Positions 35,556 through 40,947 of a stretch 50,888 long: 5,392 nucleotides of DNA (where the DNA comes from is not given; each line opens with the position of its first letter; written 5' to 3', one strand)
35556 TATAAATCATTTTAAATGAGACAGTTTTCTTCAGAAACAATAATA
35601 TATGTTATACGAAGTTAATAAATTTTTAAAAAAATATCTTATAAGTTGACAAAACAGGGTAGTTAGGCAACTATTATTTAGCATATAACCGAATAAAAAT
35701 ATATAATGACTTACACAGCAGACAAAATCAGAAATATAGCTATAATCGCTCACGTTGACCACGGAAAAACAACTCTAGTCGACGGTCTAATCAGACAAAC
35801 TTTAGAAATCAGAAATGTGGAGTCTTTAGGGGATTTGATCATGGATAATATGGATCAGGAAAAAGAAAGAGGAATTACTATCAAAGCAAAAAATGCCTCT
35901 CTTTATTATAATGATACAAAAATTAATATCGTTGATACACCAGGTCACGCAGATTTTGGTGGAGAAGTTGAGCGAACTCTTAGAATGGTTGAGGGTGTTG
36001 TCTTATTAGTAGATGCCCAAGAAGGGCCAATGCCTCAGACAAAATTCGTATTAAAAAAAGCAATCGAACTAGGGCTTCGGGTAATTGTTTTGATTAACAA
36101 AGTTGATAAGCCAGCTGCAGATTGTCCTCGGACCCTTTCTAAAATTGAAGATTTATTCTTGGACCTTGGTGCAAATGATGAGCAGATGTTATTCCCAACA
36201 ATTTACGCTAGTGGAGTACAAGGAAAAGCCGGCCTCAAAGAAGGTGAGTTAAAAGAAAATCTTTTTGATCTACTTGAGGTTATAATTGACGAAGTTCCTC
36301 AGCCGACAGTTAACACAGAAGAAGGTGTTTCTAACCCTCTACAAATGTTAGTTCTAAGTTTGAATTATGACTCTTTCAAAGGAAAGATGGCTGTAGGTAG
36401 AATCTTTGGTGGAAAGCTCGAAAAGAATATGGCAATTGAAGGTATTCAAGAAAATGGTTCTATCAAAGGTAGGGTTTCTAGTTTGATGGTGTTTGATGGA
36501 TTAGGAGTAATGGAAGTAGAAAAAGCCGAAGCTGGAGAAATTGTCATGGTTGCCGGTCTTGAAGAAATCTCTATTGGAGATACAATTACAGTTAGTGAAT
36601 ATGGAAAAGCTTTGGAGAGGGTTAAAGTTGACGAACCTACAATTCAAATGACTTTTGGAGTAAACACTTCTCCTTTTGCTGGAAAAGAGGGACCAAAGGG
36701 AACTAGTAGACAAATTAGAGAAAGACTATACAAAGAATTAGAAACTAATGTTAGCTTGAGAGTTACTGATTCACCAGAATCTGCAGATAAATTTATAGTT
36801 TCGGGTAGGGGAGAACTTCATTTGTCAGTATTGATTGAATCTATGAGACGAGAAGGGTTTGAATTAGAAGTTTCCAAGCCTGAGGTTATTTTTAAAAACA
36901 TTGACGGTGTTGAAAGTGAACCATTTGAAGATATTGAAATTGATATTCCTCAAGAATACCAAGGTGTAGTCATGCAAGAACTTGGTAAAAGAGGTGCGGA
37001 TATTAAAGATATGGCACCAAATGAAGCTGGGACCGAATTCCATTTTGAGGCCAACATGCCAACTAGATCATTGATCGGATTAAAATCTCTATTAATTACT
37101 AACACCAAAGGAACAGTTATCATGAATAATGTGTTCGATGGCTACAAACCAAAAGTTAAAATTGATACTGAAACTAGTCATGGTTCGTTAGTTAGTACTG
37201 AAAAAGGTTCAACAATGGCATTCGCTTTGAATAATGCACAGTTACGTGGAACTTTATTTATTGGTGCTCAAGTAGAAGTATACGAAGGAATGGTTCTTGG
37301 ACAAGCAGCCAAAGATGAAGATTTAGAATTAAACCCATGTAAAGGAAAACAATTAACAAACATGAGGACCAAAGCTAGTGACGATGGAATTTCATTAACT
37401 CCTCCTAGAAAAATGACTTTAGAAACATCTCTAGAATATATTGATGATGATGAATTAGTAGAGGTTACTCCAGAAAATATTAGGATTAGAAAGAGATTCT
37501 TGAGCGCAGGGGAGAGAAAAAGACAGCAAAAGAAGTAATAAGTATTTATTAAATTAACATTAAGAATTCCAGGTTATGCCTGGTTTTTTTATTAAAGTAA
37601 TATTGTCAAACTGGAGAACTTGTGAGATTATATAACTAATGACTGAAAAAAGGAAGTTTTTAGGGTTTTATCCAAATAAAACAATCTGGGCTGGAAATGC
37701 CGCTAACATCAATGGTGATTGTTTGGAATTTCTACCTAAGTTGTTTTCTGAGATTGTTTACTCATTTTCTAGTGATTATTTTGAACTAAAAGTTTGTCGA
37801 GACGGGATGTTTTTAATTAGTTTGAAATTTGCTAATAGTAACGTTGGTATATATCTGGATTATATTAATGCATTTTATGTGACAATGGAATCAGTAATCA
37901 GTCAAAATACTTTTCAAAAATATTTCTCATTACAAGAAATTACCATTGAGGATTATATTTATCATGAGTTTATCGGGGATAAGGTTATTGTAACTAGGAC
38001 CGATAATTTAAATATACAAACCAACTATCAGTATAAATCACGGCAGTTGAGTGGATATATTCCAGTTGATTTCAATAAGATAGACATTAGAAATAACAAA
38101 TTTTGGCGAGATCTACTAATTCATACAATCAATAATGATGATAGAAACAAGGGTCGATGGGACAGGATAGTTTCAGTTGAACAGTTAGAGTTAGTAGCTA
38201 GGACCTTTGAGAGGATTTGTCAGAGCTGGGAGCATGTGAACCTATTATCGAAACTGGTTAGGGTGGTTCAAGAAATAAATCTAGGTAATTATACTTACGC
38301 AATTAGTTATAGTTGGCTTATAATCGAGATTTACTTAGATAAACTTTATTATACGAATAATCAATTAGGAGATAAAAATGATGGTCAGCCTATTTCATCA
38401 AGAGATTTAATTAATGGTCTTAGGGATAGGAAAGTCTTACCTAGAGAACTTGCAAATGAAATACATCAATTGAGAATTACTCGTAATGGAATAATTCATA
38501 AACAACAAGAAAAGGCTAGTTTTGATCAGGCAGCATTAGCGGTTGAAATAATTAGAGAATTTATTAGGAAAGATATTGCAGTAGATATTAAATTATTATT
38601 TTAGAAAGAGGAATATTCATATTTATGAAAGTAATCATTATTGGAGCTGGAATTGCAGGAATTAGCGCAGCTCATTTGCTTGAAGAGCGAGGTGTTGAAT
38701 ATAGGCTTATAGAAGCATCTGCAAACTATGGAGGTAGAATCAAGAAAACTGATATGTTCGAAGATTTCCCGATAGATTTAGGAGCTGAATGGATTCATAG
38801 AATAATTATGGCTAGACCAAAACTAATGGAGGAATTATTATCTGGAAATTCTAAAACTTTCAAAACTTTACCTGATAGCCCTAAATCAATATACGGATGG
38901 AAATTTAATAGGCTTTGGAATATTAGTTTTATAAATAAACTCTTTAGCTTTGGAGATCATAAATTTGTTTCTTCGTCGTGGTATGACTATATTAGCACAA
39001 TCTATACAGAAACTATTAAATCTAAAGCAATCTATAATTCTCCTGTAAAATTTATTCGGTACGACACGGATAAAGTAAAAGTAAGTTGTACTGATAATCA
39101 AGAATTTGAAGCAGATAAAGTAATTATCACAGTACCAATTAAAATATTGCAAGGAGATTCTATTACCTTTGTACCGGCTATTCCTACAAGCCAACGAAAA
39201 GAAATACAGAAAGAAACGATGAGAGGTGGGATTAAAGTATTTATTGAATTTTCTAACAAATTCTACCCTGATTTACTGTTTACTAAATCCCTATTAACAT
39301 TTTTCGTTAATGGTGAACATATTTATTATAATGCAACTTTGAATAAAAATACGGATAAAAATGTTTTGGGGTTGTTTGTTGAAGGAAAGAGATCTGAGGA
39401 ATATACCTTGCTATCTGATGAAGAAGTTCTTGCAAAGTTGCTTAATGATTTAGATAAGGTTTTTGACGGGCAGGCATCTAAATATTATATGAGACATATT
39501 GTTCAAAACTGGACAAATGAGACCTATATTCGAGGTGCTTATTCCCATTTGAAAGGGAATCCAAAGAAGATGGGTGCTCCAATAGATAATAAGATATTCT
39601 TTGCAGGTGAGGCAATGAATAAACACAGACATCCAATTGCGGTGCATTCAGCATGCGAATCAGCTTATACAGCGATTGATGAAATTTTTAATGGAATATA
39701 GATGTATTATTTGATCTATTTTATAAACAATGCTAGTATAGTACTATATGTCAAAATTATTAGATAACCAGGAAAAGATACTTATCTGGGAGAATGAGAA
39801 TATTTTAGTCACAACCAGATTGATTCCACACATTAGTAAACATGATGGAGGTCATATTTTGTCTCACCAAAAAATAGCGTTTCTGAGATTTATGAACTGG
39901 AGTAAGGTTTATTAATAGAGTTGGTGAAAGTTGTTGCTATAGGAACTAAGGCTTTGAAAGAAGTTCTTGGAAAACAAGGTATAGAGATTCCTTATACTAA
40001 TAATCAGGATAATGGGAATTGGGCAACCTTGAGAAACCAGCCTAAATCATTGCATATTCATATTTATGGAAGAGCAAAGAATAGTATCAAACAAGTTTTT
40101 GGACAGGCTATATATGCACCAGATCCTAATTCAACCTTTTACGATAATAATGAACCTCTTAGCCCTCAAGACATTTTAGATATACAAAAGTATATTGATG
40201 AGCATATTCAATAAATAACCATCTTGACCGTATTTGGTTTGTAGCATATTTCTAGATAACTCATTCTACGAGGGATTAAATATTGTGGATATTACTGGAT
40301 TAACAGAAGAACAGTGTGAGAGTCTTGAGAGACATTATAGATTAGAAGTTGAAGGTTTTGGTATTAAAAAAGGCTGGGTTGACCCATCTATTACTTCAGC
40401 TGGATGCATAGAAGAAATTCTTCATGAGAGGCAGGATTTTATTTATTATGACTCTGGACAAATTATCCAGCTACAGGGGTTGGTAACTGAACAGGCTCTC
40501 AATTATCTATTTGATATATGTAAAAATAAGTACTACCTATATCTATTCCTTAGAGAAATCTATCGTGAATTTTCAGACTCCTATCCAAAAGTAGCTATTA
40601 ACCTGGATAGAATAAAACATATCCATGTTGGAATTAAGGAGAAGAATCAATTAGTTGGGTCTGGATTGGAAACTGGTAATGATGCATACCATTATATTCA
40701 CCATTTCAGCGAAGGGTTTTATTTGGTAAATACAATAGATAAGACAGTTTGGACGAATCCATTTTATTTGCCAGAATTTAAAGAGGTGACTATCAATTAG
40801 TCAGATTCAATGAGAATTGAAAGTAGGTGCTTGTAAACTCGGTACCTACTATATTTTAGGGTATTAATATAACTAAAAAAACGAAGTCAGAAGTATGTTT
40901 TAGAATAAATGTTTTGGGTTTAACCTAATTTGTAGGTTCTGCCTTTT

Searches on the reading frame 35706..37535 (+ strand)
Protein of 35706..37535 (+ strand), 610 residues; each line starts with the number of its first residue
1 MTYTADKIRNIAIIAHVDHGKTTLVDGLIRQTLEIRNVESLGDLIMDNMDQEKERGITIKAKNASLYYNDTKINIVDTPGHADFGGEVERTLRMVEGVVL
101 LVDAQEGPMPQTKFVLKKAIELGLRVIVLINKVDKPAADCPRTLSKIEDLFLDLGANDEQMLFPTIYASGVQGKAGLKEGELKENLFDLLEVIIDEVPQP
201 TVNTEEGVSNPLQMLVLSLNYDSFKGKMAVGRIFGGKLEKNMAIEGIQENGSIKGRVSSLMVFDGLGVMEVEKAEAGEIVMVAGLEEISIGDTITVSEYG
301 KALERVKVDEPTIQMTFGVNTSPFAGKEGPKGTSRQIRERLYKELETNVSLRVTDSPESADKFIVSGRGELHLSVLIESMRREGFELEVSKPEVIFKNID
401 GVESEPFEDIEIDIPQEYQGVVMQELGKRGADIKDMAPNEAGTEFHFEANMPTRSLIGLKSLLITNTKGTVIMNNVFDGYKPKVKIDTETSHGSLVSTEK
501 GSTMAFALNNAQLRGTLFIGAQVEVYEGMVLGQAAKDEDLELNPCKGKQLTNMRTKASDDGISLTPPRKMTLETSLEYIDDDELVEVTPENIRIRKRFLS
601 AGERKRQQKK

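Call 14: search_protein_families(library=pfam, proteins=[window:35706-37535:+], max_evalue=0.001)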
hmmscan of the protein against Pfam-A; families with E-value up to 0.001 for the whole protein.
window:35706-37535:+ (610 aa): 7 families
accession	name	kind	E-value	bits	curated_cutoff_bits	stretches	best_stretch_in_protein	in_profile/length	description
PF00009.33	GTP_EFTU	-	1.1e-55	188.7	26.5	1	7-198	2-187/188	Elongation factor Tu GTP binding domain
PF21018.2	BipA_C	-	1.5e-44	150.7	23.8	1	493-600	2-109/110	TypA/BipA C-terminal domain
PF00679.30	EFG_C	-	4.1e-16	59.2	27.9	1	405-482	4-80/89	Elongation factor G C-terminus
PF03144.31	GTP_EFTU_D2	-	4.9e-09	36.9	30.3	1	226-295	1-73/73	Elongation factor Tu domain 2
PF22042.2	EF-G_D2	-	1.1e-08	35.5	27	1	212-296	2-83/84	Elongation factor G domain 2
PF14492.12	EFG_III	-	1.2e-06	28.9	27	1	332-389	16-73/75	Elongation Factor G, domain III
PF01926.29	MMR_HSR1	-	3.9e-06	27.4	21.9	1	11-132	2-113/113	50S ribosome-binding GTPase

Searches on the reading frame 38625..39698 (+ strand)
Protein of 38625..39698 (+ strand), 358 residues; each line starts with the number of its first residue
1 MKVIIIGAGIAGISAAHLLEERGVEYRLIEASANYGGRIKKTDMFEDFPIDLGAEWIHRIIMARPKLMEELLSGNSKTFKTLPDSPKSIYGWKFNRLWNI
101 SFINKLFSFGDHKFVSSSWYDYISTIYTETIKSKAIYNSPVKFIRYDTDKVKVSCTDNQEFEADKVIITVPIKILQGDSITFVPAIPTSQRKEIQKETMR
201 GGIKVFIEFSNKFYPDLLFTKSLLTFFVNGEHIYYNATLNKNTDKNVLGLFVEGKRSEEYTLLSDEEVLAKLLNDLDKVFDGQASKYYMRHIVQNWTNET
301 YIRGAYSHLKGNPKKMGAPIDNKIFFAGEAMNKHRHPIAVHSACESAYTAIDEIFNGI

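Call 14: search_protein_families(library=pfam, proteins=[window:38625-39698:+], max_evalue=0.001)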
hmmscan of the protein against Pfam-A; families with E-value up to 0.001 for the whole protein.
window:38625-39698:+ (358 aa): 9 families
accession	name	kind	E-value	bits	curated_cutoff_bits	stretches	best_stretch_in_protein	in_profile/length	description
PF01593.30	Amino_oxidase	-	1.9e-43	149.8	19.8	2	134-350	218-438/443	Flavin containing amine oxidoreductase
PF13450.12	NAD_binding_8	-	3e-11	43.8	21.9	1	5-59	1-54/68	NAD(P)-binding Rossmann-like domain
PF07992.20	Pyr_redox_2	-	1.5e-06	28.3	26.1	1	1-33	1-33/291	Pyridine nucleotide-disulphide oxidoreductase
PF01494.25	FAD_binding_3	-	5.5e-06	26.3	22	1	2-33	3-34/349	FAD binding domain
PF03486.20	HI0933_like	-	1.1e-05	25.5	50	0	2-40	2-40/244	HI0933-like protein Rossmann domain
PF01266.30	DAO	-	0.00016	21.8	27.9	1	2-34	1-33/353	FAD dependent oxidoreductase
PF00890.30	FAD_binding_2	-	0.00038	20.2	20.4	1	3-38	2-37/414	FAD binding domain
PF01946.23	Thi4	-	0.00091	19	26.2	0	2-39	19-57/235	Thi4 family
PF13738.12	Pyr_redox_3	-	0.00099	18.9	30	0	4-32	1-30/305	Pyridine nucleotide-disulphide oxidoreductase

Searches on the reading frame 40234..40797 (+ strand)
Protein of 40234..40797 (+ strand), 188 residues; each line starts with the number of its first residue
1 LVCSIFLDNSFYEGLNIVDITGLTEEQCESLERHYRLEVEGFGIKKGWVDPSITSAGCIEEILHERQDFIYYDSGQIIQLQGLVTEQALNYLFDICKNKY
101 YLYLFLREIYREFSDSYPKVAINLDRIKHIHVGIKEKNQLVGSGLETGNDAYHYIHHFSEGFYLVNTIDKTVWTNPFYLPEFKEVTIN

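Call 6: search_protein_families(library=pfam, proteins=[window:40234-40797:+], max_evalue=1)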
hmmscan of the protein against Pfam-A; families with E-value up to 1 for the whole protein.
window:40234-40797:+ (188 aa): 0 families

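Call 8: search_protein_families(library=ncbifam, proteins=[window:40234-40797:+], max_evalue=1)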
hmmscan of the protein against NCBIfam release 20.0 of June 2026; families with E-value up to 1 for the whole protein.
window:40234-40797:+ (188 aa): 0 families

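Call 9: search_protein_families(library=padloc, proteins=[window:40234-40797:+], max_evalue=1)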
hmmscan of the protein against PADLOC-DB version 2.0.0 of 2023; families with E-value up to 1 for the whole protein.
window:40234-40797:+ (188 aa): 0 families

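Call 24: search_protein_families(library=phrogs, proteins=[window:40285-40797:+], max_evalue=1)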
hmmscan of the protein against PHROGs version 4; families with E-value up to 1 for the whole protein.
window:40285-40797:+ (171 aa): 0 families

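Call 72: find_related_loci(query=A5, collection=metagenome_contigs, flank=8000)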
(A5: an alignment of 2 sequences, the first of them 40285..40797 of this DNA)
Query A5 (171 aa) in metagenome_contigs; peptide patterns used: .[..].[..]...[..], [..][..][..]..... (x = any residue, [..] = any of these).
583 stretches matched a pattern, but none encodes a relative of the query by tblastn (E <= 1e-3).
